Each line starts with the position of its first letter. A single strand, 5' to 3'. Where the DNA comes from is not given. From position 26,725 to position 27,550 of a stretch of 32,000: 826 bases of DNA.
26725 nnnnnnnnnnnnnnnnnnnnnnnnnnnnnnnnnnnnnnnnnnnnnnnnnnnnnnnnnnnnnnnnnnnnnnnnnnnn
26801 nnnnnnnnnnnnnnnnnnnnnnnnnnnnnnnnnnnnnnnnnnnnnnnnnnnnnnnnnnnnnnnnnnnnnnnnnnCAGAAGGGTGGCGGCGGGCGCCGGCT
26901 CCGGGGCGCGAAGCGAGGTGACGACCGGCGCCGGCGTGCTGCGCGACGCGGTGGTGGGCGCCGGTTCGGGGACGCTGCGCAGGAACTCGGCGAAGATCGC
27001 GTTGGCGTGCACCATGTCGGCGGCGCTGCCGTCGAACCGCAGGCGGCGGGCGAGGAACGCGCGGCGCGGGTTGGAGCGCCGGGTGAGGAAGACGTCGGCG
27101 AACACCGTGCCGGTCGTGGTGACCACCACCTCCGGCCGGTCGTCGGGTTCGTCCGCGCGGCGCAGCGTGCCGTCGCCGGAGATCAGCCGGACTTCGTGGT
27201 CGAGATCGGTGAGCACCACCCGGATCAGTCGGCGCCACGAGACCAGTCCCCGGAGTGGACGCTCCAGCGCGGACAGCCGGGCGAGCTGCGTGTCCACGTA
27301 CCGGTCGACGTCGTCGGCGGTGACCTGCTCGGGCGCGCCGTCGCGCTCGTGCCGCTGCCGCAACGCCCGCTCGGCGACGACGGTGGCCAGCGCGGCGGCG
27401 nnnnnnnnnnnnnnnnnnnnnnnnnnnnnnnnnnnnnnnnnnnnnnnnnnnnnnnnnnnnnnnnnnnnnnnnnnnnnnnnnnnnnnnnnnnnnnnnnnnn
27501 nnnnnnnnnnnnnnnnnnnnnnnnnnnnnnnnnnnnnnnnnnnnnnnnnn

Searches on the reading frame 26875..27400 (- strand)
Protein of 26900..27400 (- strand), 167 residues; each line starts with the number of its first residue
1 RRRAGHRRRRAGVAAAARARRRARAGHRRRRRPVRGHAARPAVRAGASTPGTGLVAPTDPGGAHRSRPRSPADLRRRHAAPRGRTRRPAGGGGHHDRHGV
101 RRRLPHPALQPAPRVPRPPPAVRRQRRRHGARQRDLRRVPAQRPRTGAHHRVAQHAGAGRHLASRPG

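Call 8: search_protein_families(library=pfam, proteins=[window:26900-27400:-], max_evalue=10)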
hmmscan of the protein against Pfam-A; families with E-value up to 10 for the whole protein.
window:26900-27400:- (167 aa): 0 families

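Call 55: search_protein_families(library=pfam, alignment_id=A3, max_evalue=1)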
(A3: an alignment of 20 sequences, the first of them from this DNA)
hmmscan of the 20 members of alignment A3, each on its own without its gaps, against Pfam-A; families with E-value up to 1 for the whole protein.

A. member 1, seq(161 aa): 2 families
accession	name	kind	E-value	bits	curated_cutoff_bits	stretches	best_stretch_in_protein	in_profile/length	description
PF02036.22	SCP2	-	7.1e-05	23.5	21.3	1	42-120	20-98/101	SCP-2 sterol transfer family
PF13439.12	Glyco_transf_4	-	0.033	14.7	28.5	1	49-123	15-83/170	Glycosyltransferase Family 4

B. families by the number of members that match (of 20 scanned): 5 families
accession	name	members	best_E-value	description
PF02036.22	SCP2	16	5.2e-08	SCP-2 sterol transfer family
PF14864.11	Alkyl_sulf_C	3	0.0028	Alkyl sulfatase C-terminal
PF13439.12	Glyco_transf_4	1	0.033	Glycosyltransferase Family 4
PF13618.11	Gluconate_2-dh3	1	0.078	Gluconate 2-dehydrogenase subunit 3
PF20614.3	Mycovirus_RNAse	1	0.11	Homologues of viral RNAse III, found in viruses infecting fungi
